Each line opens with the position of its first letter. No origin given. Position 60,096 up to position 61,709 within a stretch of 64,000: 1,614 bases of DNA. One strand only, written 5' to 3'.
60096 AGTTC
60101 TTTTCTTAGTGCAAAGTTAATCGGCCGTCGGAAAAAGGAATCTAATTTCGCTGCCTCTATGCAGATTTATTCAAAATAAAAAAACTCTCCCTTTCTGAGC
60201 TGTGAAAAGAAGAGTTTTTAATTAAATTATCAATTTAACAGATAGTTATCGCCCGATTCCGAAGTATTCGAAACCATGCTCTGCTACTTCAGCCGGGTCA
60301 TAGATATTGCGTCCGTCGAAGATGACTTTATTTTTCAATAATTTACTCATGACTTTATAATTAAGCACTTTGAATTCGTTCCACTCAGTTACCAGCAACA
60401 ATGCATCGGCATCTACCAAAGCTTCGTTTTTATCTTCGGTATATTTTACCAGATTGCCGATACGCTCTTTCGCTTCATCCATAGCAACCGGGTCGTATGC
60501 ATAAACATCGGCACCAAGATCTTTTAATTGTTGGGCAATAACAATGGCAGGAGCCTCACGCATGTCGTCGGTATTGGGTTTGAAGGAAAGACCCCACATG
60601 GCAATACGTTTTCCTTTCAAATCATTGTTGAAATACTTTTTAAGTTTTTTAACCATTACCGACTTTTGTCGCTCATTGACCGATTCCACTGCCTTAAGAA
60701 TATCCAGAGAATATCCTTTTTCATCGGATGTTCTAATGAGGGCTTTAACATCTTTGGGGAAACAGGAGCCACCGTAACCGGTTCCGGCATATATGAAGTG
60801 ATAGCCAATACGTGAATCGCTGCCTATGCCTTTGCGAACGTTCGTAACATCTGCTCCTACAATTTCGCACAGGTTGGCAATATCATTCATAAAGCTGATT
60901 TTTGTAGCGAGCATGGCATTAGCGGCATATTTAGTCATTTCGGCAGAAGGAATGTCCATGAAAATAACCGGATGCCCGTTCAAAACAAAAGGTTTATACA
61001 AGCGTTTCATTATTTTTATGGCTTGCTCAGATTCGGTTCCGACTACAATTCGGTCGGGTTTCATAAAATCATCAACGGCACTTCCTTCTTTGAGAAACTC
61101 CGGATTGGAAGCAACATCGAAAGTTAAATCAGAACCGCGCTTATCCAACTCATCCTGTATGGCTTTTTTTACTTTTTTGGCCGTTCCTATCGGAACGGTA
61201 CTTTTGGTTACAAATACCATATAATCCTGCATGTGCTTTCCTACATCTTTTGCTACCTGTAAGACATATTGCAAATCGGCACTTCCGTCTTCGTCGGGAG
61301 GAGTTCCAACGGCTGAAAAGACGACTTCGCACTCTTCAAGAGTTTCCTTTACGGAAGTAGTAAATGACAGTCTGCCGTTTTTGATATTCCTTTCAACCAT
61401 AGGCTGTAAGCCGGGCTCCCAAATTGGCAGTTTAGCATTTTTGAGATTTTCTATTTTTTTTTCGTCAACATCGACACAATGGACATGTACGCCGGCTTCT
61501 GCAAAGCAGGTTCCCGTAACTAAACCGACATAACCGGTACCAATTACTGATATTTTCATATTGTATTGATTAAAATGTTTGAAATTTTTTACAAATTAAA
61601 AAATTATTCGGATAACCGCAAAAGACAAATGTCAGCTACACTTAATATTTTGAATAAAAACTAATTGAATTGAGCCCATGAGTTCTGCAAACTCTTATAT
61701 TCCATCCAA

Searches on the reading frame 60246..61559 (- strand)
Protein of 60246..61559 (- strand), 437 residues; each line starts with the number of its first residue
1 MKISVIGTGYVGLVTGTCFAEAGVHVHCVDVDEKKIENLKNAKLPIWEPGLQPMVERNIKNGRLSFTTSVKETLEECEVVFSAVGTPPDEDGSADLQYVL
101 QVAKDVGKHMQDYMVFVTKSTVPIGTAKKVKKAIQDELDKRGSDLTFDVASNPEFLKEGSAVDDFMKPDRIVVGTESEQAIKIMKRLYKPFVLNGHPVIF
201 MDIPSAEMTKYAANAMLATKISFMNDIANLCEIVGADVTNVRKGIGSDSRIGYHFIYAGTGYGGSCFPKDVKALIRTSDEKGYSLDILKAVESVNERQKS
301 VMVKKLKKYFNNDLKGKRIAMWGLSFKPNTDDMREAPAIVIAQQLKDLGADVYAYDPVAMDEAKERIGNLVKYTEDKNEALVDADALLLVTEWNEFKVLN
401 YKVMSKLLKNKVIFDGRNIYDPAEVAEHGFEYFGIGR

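Call 63: find_homologous_proteins(query=window:60246-61559:-, max_evalue=1e-150)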
Query window:60246-61559:- (437 aa): 7982 proteins with E <= 1e-150 among 8000 candidates; the best 120 are listed.
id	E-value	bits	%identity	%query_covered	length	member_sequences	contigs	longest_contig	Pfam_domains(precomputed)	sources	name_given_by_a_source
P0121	1.3e-283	958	97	100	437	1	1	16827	PF00984.25,PF03446.22,PF03721.21,PF03720.23,PF02737.25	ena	-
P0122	1.4e-280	948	96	100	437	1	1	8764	PF00984.25,PF03446.22,PF03721.21,PF03720.23,PF02737.25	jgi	jgi:UDPglucose 6-dehydrogenase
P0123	3.8e-264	894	89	100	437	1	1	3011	PF00984.25,PF03446.22,PF03721.21,PF03720.23,PF02737.25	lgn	-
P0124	4.2e-262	887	88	100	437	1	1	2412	PF00984.25,PF03721.21,PF03720.23,PF02737.25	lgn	-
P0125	3.7e-255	864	86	100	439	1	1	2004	PF00984.25,PF03721.21,PF03720.23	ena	-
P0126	3.4e-250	848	84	100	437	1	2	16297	PF00984.25,PF03721.21,PF03720.23,PF02737.25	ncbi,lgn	-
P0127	1.2e-243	826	83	100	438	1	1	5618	PF00984.25,PF03721.21,PF03720.23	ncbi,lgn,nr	ncbi:MAG: UDP-glucose/GDP-mannose dehydrogenase family protein [Bacteroidota bacterium]|nr:UDP-gluco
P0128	8.5e-237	804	79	100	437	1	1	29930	PF00984.25,PF02826.26,PF03721.21,PF03720.23,PF02737.25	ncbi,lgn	-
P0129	1.5e-228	777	76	100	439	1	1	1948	PF00984.25,PF03721.21,PF03720.23,PF02737.25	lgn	-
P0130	7.5e-228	774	76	100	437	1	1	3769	PF00984.25,PF03721.21,PF03720.23,PF02737.25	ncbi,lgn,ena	-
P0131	9.8e-228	774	76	100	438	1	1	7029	PF00984.25,PF03446.22,PF03721.21,PF03720.23,PF02737.25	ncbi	-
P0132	1.6e-225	767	76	100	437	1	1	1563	PF00984.25,PF03721.21,PF03720.23,PF02737.25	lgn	-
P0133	2.7e-225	766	75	100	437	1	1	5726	PF00984.25,PF03721.21,PF03720.23,PF02737.25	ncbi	-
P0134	1.1e-222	757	76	100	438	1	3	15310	PF00984.25,PF03721.21,PF03720.23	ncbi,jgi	jgi:UDPglucose 6-dehydrogenase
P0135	6.8e-222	755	76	100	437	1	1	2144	PF00984.25,PF03721.21,PF03720.23,PF02737.25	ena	-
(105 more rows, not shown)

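Call 64: find_encoding_contigs(protein=P0121, flank=10000, max_places=3)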
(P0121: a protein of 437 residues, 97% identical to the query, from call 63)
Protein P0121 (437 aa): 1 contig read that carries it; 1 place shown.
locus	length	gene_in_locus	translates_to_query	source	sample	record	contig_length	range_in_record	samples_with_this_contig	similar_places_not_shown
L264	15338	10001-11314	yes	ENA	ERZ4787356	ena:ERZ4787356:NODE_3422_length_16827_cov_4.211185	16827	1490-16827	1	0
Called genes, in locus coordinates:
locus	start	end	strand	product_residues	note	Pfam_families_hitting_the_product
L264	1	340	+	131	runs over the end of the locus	PF09345:SiaC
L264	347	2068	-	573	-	PF00515:TPR_1 (faint), PF07719:TPR_2 (faint), PF13176:TPR_7 (faint), PF13374:TPR_10 (faint), PF13424:TPR_12, PF07228:SpoIIE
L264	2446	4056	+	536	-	PF01855:POR_N, PF02775:TPP_enzyme_C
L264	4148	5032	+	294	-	PF00763:THF_DHG_CYH, PF02882:THF_DHG_CYH_C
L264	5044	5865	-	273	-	PF00117:GATase, PF07722:Peptidase_C26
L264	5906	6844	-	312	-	PF23023:Anti-Pycsar_Apyc1, PF00753:Lactamase_B (weak), PF13691:Lactamase_B_4, PF12706:Lactamase_B_2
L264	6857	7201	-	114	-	PF01740:STAS, PF13466:STAS_2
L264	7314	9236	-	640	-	PF17092:PCB_OB (faint), PF00575:S1, PF23459:S1_RRP5 (weak), PF00575:S1, PF23459:S1_RRP5 (weak), PF00575:S1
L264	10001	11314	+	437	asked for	PF02737:3HCDH_N (faint), PF03446:NAD_binding_2 (faint), PF03721:UDPG_MGDP_dh_N, PF00984:UDPG_MGDP_dh, PF03720:UDPG_MGDP_dh_C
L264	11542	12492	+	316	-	PF01073:3Beta_HSD, PF01370:Epimerase, PF02719:Polysacc_synt_2 (faint), PF04321:RmlD_sub_bind, PF07993:NAD_binding_4 (faint), PF16363:GDP_Man_Dehyd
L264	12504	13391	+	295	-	PF00483:NTP_transferase, PF12804:NTP_transf_3 (weak)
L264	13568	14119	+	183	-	PF00908:dTDP_sugar_isom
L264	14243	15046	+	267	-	PF03781:FGE-sulfatase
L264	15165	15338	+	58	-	?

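Call 65: find_encoding_contigs(protein=P0122, flank=10000, max_places=3)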
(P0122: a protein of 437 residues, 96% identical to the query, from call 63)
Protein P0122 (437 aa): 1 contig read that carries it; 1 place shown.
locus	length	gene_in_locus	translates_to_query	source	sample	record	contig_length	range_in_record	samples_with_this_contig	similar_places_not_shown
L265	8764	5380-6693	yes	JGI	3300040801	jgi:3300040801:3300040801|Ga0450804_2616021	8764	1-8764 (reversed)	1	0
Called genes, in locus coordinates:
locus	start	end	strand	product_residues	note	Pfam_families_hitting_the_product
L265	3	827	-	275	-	?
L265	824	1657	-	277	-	PF00117:GATase, PF07722:Peptidase_C26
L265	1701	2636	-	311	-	PF23023:Anti-Pycsar_Apyc1, PF00753:Lactamase_B (weak), PF13691:Lactamase_B_4, PF12706:Lactamase_B_2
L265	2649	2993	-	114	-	PF01740:STAS, PF13466:STAS_2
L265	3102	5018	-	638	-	PF21710:Spt6_S1 (faint), PF00575:S1, PF23459:S1_RRP5 (weak), PF00575:S1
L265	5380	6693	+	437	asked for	PF02737:3HCDH_N (faint), PF03446:NAD_binding_2 (faint), PF03721:UDPG_MGDP_dh_N, PF00984:UDPG_MGDP_dh, PF03720:UDPG_MGDP_dh_C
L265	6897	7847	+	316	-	PF01073:3Beta_HSD, PF01370:Epimerase, PF02719:Polysacc_synt_2 (faint), PF04321:RmlD_sub_bind, PF16363:GDP_Man_Dehyd, PF07993:NAD_binding_4 (weak)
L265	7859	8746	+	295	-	PF00483:NTP_transferase, PF12804:NTP_transf_3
